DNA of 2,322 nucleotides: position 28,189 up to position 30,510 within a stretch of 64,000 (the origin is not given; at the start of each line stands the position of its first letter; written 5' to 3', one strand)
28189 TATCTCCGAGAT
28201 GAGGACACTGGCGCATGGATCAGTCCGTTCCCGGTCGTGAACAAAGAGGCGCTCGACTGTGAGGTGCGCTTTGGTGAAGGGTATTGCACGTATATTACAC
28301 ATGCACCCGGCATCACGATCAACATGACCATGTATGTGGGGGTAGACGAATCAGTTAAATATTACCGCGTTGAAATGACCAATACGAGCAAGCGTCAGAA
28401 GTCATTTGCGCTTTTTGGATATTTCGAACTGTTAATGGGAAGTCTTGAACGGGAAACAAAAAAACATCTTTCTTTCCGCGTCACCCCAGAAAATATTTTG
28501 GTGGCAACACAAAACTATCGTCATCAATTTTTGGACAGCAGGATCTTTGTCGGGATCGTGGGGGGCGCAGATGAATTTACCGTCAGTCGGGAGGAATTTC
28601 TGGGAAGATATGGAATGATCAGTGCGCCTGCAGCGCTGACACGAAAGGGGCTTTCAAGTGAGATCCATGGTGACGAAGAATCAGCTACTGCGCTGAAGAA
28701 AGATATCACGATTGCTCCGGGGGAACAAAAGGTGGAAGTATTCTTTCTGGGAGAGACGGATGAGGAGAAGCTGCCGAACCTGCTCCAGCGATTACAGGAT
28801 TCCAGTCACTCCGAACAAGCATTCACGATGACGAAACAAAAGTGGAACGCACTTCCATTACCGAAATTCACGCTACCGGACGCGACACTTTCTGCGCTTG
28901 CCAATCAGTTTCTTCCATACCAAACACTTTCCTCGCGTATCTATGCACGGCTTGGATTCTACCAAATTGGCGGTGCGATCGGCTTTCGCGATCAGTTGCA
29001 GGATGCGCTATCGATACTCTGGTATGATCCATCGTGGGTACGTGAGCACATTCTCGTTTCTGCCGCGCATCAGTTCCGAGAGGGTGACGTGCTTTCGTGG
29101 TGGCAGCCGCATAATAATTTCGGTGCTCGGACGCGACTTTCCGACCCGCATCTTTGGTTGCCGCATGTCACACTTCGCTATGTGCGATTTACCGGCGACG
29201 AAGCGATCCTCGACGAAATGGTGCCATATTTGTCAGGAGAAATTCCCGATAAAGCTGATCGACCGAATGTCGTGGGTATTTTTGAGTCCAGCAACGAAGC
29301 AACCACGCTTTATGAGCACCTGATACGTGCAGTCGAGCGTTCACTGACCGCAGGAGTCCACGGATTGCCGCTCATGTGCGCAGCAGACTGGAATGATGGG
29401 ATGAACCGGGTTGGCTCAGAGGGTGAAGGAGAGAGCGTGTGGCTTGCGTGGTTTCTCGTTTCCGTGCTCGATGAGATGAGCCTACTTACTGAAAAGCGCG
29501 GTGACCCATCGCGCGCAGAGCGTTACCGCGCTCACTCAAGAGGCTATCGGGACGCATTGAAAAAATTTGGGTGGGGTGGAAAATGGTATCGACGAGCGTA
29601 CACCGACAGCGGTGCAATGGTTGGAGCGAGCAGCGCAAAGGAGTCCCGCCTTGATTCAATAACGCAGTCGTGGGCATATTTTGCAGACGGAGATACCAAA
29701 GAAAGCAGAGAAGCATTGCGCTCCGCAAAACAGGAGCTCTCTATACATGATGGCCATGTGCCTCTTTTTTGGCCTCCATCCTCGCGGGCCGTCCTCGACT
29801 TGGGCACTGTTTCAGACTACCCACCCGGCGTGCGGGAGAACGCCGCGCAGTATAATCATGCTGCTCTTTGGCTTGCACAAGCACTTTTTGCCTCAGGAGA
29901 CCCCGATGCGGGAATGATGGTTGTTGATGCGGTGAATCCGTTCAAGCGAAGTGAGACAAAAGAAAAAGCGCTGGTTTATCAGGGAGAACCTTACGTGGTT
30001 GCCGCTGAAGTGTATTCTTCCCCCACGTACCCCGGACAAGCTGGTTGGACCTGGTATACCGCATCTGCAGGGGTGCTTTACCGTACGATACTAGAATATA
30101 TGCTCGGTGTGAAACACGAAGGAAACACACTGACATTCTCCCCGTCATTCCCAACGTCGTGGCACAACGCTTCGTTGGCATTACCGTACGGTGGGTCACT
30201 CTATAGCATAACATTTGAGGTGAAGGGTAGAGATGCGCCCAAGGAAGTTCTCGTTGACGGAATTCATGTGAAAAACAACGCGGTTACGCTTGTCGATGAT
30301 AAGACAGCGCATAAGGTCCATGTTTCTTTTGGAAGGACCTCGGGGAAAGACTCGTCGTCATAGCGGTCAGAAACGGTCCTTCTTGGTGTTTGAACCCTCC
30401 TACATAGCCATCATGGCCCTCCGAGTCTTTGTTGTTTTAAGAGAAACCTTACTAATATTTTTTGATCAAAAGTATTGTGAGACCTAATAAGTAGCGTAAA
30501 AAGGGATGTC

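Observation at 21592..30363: Giant (2923 aa, 8.8 kb) cyclic beta-1,2-glucan synthase in an otherwise streamlined gene neighbourhood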

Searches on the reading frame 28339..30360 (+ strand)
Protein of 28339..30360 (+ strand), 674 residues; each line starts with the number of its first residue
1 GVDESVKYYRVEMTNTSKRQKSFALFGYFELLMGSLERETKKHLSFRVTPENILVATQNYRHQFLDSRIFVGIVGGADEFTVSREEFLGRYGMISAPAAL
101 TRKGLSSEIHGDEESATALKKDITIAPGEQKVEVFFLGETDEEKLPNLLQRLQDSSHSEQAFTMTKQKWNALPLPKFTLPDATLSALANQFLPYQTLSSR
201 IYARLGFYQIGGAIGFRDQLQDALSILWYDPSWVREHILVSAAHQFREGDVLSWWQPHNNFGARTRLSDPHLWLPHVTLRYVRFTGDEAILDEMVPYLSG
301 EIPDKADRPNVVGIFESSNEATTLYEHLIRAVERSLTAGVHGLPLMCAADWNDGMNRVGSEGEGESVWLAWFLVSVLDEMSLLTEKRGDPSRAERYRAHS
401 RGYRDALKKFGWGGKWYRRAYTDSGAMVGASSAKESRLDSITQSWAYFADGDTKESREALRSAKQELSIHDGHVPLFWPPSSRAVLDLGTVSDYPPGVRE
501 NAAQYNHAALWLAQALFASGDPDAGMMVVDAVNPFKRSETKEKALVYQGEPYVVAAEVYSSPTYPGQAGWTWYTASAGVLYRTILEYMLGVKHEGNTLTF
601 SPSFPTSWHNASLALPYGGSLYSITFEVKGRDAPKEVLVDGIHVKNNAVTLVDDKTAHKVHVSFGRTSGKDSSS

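Call 28: search_solved_structures(query=window:28339-30360:+, max_evalue=1e-20, show_alignments=1)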
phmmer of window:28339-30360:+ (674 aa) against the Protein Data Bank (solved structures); distinct sequences matched with E-value up to 1e-20: 15.
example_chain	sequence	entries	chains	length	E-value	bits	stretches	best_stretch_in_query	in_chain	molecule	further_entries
8rf9_A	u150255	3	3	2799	2.1e-130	439.3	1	4-641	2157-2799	Cyclic beta 1-2 glucan synthetase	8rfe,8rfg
8rf0_A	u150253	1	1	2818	2.1e-130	439.3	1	4-641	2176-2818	Cyclic beta-(1,2)-glucan synthase NdvB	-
8ho9_A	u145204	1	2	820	1.1e-57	199.1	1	13-665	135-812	Cellobiose phosphorylase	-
8hob_A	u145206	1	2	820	1.6e-57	198.5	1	13-665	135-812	Cellobiose phosphorylase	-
3qde_A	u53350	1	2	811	3.1e-56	194.2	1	13-665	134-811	Cellobiose phosphorylase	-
8ho7_A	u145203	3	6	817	5.7e-56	193.4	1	13-663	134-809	Cellobiose phosphorylase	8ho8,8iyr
3s4c_A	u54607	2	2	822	5.4e-50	173.6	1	2-652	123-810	Lactose Phosphorylase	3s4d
3rrs_A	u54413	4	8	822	2.9e-49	171.2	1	2-652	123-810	Cellobiose phosphorylase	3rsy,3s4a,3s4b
1v7v_A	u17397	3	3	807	1.5e-41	145.7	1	6-628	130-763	chitobiose phosphorylase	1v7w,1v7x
2cqs_A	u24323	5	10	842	2.8e-40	141.5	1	4-650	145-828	Cellobiose Phosphorylase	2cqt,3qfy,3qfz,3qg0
3afj_A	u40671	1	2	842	5.1e-40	140.6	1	4-650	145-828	Cellobiose Phosphorylase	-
3act_A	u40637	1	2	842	2.7e-39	138.3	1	4-650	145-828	Cellobiose Phosphorylase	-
3acs_A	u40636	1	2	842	4.5e-39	137.5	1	4-650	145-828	Cellobiose Phosphorylase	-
4zle_A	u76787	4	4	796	1.8e-37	132.2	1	45-648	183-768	Putative b-glycan phosphorylase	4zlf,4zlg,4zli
8bou_A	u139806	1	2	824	6.5e-34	120.5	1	70-621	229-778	N,N'-diacetylchitobiose phosphorylase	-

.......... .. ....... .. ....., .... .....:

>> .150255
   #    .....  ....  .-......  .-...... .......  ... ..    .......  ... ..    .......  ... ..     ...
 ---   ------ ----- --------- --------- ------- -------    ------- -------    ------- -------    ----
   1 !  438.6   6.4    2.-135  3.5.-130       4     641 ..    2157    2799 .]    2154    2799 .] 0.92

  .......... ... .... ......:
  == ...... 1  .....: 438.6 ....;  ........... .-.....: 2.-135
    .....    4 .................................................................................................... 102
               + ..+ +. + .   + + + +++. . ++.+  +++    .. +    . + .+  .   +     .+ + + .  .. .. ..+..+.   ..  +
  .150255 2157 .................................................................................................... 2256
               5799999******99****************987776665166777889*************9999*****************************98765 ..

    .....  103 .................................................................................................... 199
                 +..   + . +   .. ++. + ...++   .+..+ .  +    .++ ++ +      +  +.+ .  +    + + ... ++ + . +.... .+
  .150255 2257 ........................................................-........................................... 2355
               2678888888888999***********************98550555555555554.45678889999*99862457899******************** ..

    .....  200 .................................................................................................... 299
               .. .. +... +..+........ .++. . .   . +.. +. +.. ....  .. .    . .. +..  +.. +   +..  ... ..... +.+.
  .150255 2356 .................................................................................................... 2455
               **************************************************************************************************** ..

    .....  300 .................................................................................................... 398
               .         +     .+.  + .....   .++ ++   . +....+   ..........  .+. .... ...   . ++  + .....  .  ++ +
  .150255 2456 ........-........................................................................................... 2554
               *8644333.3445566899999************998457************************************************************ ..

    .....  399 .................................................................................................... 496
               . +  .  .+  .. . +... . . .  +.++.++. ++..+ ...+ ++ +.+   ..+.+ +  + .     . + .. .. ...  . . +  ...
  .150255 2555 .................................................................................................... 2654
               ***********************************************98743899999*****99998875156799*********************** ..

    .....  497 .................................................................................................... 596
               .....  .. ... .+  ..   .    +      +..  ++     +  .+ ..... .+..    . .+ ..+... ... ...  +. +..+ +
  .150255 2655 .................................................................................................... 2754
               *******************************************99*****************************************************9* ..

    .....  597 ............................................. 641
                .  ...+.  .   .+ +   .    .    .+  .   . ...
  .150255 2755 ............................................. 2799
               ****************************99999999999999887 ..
